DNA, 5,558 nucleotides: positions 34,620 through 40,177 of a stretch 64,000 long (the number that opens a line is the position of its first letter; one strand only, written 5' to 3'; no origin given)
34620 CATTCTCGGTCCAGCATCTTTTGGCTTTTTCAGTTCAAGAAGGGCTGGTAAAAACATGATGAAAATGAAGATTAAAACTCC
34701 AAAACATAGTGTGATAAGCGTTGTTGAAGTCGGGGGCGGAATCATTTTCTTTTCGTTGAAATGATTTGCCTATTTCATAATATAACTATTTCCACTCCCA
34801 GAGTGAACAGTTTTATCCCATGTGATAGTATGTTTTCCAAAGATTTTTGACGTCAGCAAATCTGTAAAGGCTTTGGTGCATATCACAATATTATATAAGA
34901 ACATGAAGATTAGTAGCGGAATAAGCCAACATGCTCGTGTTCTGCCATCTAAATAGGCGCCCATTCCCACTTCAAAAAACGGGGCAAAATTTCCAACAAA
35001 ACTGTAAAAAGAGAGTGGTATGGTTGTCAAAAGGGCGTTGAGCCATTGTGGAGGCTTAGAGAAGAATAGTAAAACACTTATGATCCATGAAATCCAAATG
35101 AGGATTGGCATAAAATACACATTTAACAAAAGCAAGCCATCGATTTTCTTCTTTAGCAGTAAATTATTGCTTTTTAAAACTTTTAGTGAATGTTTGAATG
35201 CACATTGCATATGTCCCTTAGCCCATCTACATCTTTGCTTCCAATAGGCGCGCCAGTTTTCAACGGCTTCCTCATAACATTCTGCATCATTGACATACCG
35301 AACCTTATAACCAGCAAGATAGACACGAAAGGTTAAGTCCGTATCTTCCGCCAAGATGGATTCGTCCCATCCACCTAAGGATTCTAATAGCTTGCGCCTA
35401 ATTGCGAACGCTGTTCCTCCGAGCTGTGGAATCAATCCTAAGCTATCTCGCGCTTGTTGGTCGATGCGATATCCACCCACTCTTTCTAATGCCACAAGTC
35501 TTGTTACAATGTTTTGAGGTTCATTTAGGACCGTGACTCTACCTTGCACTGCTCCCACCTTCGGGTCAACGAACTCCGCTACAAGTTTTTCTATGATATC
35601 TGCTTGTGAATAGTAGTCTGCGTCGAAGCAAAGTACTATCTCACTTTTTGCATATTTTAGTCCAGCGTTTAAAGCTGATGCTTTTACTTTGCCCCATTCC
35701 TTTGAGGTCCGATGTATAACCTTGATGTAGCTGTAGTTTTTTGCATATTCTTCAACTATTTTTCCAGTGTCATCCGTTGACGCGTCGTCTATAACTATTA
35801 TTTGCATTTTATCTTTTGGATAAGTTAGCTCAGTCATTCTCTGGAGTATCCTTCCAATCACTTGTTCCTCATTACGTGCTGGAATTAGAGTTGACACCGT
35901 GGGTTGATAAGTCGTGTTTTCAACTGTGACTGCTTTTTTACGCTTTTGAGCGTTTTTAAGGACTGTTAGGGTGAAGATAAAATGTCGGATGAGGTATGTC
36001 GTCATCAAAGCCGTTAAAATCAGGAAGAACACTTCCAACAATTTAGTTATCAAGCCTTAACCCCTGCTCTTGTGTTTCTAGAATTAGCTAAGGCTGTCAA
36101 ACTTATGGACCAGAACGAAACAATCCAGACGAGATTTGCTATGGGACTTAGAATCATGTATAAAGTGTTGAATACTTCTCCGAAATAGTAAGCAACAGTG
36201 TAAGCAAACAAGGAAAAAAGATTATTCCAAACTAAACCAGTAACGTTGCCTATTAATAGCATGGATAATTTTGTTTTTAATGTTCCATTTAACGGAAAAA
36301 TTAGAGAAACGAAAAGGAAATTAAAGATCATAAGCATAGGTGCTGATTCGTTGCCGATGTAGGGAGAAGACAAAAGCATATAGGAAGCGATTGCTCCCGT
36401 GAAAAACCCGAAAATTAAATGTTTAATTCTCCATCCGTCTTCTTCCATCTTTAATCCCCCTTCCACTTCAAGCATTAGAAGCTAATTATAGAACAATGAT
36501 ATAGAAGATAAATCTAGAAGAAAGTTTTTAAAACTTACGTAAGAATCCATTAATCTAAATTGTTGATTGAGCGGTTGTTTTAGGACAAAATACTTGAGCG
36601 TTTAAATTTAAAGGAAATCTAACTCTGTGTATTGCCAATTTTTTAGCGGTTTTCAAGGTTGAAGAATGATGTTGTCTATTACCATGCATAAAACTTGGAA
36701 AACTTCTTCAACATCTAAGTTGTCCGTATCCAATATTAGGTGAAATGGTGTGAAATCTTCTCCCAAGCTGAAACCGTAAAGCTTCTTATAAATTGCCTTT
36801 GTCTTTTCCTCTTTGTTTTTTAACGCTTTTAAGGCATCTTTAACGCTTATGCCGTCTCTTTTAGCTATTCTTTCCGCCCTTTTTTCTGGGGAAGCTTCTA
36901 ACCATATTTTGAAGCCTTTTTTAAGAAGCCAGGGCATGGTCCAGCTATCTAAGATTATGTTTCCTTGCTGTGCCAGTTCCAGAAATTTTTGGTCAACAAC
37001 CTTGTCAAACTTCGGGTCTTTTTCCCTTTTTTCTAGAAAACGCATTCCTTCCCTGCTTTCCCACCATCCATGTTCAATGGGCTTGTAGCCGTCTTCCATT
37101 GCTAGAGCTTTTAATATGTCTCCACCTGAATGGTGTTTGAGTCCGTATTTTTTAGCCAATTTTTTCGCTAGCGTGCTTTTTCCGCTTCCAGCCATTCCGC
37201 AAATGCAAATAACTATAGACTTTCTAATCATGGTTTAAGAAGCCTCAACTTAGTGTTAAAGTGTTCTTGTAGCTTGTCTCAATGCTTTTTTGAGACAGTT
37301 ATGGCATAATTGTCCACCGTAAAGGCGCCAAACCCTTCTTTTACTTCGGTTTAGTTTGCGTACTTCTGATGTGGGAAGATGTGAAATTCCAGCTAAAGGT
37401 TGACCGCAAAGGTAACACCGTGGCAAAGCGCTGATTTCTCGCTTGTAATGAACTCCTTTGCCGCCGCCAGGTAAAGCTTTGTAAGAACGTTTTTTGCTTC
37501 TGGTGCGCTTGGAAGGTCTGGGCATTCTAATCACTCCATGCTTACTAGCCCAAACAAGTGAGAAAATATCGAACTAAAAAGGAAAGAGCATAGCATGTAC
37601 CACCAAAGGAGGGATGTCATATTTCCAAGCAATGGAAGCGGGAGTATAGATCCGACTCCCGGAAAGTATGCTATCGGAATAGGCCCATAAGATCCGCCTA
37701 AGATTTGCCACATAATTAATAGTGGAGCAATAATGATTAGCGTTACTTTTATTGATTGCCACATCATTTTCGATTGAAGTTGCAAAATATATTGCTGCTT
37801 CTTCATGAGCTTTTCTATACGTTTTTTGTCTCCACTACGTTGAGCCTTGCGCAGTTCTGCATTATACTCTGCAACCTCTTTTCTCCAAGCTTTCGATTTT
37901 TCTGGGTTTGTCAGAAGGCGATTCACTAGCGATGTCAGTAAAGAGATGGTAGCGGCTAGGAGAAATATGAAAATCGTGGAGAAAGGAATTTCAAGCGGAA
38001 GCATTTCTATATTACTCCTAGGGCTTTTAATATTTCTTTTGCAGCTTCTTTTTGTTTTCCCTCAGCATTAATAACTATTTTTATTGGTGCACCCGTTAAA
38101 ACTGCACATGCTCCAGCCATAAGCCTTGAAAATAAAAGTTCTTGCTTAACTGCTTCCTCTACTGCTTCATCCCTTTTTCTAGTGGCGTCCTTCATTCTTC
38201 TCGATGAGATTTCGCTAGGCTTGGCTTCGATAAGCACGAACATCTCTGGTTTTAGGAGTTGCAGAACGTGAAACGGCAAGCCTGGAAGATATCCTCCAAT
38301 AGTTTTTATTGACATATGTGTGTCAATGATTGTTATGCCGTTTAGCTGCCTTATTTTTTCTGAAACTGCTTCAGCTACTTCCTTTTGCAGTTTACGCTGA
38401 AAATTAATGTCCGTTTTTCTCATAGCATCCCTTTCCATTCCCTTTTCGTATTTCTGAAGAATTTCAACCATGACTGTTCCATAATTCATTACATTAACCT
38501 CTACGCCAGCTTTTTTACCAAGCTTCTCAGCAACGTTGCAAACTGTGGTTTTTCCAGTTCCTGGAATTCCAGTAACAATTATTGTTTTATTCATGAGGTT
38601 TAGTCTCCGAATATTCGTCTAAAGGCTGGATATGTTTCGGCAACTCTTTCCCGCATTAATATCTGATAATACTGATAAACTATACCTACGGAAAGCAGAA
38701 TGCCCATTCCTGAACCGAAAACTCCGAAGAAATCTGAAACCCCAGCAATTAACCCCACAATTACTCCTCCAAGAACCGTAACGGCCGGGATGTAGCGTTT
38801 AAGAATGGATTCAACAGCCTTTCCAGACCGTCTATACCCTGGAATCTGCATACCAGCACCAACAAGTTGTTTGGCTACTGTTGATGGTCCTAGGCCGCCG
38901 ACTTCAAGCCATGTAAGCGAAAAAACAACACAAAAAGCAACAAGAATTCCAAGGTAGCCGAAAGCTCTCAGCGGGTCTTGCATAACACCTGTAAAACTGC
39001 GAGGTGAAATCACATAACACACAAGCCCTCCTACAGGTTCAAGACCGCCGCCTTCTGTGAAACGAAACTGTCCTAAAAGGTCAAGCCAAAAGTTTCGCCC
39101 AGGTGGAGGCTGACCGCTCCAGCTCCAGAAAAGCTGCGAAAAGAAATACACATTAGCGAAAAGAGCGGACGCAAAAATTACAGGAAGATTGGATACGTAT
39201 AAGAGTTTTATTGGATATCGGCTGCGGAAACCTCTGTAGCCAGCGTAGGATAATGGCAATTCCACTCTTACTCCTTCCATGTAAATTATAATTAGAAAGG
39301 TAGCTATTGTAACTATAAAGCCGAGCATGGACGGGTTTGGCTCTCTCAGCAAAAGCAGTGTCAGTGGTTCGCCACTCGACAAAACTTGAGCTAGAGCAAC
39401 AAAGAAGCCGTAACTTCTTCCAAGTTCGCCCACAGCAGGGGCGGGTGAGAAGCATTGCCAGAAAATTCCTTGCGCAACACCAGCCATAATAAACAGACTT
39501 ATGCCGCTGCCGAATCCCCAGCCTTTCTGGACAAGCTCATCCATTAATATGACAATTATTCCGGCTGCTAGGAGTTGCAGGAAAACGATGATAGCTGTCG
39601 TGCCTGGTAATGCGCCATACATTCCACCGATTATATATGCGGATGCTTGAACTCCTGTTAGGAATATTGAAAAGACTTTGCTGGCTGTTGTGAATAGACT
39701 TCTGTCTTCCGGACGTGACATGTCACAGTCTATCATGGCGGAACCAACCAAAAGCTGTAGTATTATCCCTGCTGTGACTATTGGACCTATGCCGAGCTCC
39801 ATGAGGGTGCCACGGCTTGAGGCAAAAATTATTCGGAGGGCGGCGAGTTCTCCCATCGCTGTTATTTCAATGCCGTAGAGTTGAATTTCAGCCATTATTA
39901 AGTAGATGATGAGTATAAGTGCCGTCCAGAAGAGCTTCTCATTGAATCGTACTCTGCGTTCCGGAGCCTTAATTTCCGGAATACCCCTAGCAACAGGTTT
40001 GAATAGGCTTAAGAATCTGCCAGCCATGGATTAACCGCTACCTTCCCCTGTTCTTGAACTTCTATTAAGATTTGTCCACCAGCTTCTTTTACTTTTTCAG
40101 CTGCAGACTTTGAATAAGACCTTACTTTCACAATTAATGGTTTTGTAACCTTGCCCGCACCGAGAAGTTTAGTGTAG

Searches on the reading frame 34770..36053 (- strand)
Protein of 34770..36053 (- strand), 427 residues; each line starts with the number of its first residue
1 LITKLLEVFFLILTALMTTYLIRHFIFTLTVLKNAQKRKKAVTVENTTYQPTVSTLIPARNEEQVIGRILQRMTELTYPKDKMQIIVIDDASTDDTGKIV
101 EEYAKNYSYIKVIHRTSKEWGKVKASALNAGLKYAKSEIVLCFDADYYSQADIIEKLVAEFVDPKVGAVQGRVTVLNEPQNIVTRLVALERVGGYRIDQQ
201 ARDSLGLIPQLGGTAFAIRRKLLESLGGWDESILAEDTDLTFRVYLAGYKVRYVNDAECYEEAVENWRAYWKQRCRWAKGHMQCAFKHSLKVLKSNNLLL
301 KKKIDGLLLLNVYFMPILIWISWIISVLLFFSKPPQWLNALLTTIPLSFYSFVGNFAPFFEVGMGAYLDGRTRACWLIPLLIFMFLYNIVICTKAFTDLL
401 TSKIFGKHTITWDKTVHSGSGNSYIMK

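Call 57: search_protein_families(library=pfam, proteins=[window:34770-36053:-], max_evalue=0.00001)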
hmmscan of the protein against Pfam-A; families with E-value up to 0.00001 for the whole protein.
window:34770-36053:- (427 aa): 5 families
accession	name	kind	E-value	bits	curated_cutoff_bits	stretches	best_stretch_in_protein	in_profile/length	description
PF13641.12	Glyco_tranf_2_3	-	1.7e-32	113.7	27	1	51-280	1-230/230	Glycosyltransferase like family 2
PF00535.33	Glycos_transf_2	-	4.9e-29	101.9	23.3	1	54-226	1-167/168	Glycosyl transferase family 2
PF13632.12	Glyco_trans_2_3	-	3.5e-28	99.2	27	1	139-342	1-189/198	Glycosyl transferase family group 2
PF13506.12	Glyco_transf_21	-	2e-15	57.1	21.7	1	113-279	7-174/174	Glycosyl transferase family 21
PF10111.15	Glyco_tranf_2_2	-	5.3e-13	49.5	27.3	1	56-267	3-222/276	Glycosyltransferase like family 2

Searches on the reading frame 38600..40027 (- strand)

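Call 57: search_protein_families(library=pfam, proteins=[window:38600-40027:-], max_evalue=0.00001)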
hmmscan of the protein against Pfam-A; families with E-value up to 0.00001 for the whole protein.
window:38600-40027:- (475 aa): 2 families
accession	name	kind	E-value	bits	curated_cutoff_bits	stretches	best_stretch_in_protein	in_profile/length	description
PF00344.25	SecY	-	2e-71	241.3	32.2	1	74-454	1-306/306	SecY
PF10559.14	Plug_translocon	-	3.6e-08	33.5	22.1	1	40-73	1-35/35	Plug domain of Sec61p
